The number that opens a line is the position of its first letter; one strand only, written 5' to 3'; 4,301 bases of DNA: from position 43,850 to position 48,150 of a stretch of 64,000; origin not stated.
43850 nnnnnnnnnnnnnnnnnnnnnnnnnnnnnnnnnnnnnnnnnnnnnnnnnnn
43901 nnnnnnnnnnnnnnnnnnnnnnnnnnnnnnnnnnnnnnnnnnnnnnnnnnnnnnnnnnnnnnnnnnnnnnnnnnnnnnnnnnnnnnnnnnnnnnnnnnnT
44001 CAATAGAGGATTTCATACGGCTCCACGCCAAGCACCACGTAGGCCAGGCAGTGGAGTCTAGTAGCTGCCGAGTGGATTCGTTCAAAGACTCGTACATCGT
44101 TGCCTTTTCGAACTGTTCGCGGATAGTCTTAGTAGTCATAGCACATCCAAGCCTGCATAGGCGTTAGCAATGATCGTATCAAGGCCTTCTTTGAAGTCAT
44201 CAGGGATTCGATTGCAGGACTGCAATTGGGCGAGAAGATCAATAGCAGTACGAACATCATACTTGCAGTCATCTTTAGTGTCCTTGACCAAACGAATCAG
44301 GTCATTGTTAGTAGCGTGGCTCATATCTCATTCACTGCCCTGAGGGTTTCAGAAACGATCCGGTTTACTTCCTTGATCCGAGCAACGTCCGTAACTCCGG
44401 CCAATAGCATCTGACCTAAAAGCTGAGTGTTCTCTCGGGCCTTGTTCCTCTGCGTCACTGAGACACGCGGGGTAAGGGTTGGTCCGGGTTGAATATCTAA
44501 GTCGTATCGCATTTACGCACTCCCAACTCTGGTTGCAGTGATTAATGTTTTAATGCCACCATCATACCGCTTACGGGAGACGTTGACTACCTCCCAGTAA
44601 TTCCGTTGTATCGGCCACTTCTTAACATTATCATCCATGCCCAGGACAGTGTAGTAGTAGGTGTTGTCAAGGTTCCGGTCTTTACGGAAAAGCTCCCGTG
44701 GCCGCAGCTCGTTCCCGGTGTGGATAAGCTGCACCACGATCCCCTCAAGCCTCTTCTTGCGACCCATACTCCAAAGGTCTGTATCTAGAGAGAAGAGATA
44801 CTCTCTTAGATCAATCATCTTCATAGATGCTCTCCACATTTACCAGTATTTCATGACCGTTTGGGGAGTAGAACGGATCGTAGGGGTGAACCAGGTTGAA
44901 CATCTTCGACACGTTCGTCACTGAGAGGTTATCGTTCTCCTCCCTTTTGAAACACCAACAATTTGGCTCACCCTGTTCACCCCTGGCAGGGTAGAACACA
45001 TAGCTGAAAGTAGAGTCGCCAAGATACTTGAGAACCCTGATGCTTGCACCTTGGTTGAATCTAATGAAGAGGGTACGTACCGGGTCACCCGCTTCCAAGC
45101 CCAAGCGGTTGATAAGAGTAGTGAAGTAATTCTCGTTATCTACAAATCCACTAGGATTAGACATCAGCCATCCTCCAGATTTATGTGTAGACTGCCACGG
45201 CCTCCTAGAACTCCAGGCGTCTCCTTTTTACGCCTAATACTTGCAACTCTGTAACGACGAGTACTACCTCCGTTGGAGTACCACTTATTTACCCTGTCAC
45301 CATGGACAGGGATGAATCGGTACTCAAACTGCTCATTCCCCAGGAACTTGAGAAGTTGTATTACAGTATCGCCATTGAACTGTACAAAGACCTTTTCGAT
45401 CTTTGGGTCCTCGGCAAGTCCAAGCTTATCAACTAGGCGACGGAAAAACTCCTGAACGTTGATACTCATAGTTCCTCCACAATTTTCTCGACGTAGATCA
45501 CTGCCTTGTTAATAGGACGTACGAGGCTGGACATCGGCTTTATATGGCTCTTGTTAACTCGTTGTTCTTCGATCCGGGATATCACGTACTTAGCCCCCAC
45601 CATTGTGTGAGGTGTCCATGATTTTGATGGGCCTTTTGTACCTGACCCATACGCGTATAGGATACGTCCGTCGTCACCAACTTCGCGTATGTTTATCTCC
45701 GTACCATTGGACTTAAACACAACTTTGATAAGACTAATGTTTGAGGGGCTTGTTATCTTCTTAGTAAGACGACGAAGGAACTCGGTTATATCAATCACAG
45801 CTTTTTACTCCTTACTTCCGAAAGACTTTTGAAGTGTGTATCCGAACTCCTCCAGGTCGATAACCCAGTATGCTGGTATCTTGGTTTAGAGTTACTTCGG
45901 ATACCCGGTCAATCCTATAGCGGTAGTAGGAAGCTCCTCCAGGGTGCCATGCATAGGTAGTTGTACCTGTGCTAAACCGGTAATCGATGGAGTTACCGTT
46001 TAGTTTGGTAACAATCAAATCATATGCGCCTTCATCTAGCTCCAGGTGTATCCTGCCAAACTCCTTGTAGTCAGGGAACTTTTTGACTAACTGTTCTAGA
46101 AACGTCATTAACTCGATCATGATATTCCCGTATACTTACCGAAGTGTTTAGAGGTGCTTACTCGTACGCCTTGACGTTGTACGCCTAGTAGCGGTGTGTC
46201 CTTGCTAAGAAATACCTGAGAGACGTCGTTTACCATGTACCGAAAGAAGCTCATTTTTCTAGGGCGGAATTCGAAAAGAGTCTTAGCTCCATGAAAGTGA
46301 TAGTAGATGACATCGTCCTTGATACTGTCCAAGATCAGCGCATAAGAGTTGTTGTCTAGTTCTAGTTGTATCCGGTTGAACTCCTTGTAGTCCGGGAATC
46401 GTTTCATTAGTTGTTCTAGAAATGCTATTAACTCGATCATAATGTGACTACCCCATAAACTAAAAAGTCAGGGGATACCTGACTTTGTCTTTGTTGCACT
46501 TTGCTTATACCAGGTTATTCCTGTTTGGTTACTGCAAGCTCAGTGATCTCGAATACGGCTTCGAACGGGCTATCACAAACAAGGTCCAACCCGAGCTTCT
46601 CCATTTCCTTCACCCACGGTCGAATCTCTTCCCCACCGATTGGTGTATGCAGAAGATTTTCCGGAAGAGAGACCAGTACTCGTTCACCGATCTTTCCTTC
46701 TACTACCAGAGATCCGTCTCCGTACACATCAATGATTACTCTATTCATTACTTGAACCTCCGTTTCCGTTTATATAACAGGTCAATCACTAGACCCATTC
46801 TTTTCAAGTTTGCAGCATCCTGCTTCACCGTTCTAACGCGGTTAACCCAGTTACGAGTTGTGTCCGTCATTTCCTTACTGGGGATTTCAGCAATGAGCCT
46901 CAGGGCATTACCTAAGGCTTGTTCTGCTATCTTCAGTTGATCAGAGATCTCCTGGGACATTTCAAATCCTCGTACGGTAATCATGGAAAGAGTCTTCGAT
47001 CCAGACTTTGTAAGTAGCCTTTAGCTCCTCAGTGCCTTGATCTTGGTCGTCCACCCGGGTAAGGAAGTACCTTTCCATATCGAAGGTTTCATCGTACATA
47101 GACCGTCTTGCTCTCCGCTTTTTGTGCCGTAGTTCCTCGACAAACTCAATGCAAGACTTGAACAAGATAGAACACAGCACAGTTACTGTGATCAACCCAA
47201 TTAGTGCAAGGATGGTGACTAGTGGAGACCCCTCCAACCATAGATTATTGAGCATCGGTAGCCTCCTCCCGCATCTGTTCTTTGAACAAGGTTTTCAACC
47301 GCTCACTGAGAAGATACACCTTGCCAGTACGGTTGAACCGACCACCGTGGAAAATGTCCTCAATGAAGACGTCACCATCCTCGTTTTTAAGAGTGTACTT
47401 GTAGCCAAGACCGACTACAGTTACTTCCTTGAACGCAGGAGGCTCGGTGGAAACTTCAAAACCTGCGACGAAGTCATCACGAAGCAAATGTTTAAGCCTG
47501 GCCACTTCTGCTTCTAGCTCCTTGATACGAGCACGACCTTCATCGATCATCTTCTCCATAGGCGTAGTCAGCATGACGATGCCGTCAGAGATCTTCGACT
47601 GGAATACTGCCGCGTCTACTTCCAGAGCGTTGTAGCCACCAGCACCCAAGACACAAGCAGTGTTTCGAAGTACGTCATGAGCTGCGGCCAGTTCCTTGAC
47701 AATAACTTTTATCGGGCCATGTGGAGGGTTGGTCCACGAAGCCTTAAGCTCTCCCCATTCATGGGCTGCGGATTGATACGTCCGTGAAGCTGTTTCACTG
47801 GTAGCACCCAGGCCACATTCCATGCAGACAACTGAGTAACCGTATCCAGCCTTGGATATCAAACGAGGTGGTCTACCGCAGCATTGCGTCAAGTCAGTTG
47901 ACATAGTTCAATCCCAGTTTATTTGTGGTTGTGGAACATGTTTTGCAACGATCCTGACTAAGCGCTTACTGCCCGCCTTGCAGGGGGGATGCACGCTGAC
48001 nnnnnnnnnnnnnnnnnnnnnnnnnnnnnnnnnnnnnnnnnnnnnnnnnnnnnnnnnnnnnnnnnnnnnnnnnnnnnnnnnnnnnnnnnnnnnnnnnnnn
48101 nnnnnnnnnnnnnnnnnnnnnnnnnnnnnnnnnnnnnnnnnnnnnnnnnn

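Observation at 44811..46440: Tandem array 3: five paralogs, including a recent near-identical duplicate pair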

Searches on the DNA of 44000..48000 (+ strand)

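Call 5: search_dna_similar(query=window:44000-48000:+, collection=phages, mode=near)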
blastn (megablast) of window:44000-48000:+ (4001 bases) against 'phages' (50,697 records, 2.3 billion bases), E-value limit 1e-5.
No match.

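Call 8: search_dna_similar(query=window:44000-48000:+, collection=phages, mode=distant)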
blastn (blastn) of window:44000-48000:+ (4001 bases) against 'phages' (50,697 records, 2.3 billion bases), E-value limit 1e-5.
No match.

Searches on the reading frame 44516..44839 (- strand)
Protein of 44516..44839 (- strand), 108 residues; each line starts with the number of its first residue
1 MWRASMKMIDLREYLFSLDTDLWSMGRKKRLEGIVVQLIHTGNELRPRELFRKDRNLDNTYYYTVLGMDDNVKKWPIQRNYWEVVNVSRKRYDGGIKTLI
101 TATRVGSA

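Call 11: search_protein_families(library=phrogs, proteins=[window:44516-44839:-], max_evalue=1)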
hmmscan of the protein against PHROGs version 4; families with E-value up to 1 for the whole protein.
window:44516-44839:- (108 aa): 1 family
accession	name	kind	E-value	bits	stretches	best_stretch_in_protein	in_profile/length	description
phrog_26187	-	unknown function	0.14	10.9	1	43-81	225-266/1016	-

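Call 12: search_protein_families(library=pfam, proteins=[window:44516-44839:-], max_evalue=1)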
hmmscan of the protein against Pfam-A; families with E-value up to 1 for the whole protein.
window:44516-44839:- (108 aa): 0 families

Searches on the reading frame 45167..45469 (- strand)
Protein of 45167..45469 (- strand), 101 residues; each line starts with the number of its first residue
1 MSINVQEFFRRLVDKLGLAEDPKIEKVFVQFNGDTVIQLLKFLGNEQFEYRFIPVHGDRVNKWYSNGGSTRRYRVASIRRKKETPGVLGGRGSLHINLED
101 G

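Call 11: search_protein_families(library=phrogs, proteins=[window:45167-45469:-], max_evalue=1)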
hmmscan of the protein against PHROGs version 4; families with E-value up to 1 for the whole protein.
window:45167-45469:- (101 aa): 1 family
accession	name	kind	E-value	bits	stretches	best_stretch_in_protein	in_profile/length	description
phrog_24017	-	unknown function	0.3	11.6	1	8-58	127-177/203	-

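Call 12: search_protein_families(library=pfam, proteins=[window:45167-45469:-], max_evalue=1)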
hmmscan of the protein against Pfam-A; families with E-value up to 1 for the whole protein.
window:45167-45469:- (101 aa): 0 families

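Call 28: find_related_loci(query=window:45167-45469:-, collection=metagenome_contigs, flank=6000)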
Query window:45167-45469:- (101 aa) in metagenome_contigs; peptide patterns used: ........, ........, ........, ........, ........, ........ (x = any residue, [..] = any of these).
264 stretches matched a pattern, but none encodes a relative of the query by tblastn (E <= 1e-3).

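Call 84: predict_structure(alignment_id=A5)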
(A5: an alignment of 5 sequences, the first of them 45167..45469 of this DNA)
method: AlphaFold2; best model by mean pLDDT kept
length: 101 residues; sequences in the alignment: 5
mean_pLDDT: 50.1   pTM: 0.36
mean pLDDT of the five models: 50.1, 47.0, 43.1, 42.6, 38.6
residues with pLDDT >= 90: 0; 70-90: 0; 50-70: 56; < 50: 45
segments of 3 or more residues with pLDDT < 50: 1-3, 19-21, 40-44, 56-72, 82-90
pLDDT, mean of each block of 10 residues (from residue 1): 49 55 55 55 49 48 38 52 43 57 42
secondary structure, 60 per line:
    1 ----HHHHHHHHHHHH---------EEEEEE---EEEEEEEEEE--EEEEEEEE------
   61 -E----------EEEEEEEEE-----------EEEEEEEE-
elements in order: H5-16 E26-31 E35-44 E47-54 E73-81 E93-100

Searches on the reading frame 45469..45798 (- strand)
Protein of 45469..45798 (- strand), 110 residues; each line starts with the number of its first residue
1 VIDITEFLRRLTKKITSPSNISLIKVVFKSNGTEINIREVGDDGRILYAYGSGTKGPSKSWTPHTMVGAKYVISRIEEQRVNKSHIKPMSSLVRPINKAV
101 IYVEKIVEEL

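Call 11: search_protein_families(library=phrogs, proteins=[window:45469-45798:-], max_evalue=1)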
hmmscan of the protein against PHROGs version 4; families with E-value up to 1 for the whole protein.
window:45469-45798:- (110 aa): 2 families
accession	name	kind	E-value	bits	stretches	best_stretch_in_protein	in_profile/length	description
phrog_2583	-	unknown function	0.29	12.5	1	72-107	54-89/104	-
phrog_24016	-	unknown function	0.31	12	0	19-42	17-40/55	-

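Call 12: search_protein_families(library=pfam, proteins=[window:45469-45798:-], max_evalue=1)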
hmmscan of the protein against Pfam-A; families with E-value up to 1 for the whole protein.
window:45469-45798:- (110 aa): 0 families

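Call 27: find_related_loci(query=window:45469-45798:-, collection=viral_contigs, flank=6000)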
Query window:45469-45798:- (110 aa) in viral_contigs; peptide patterns used: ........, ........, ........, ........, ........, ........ (x = any residue, [..] = any of these).
33 stretches matched a pattern, but none encodes a relative of the query by tblastn (E <= 1e-3).
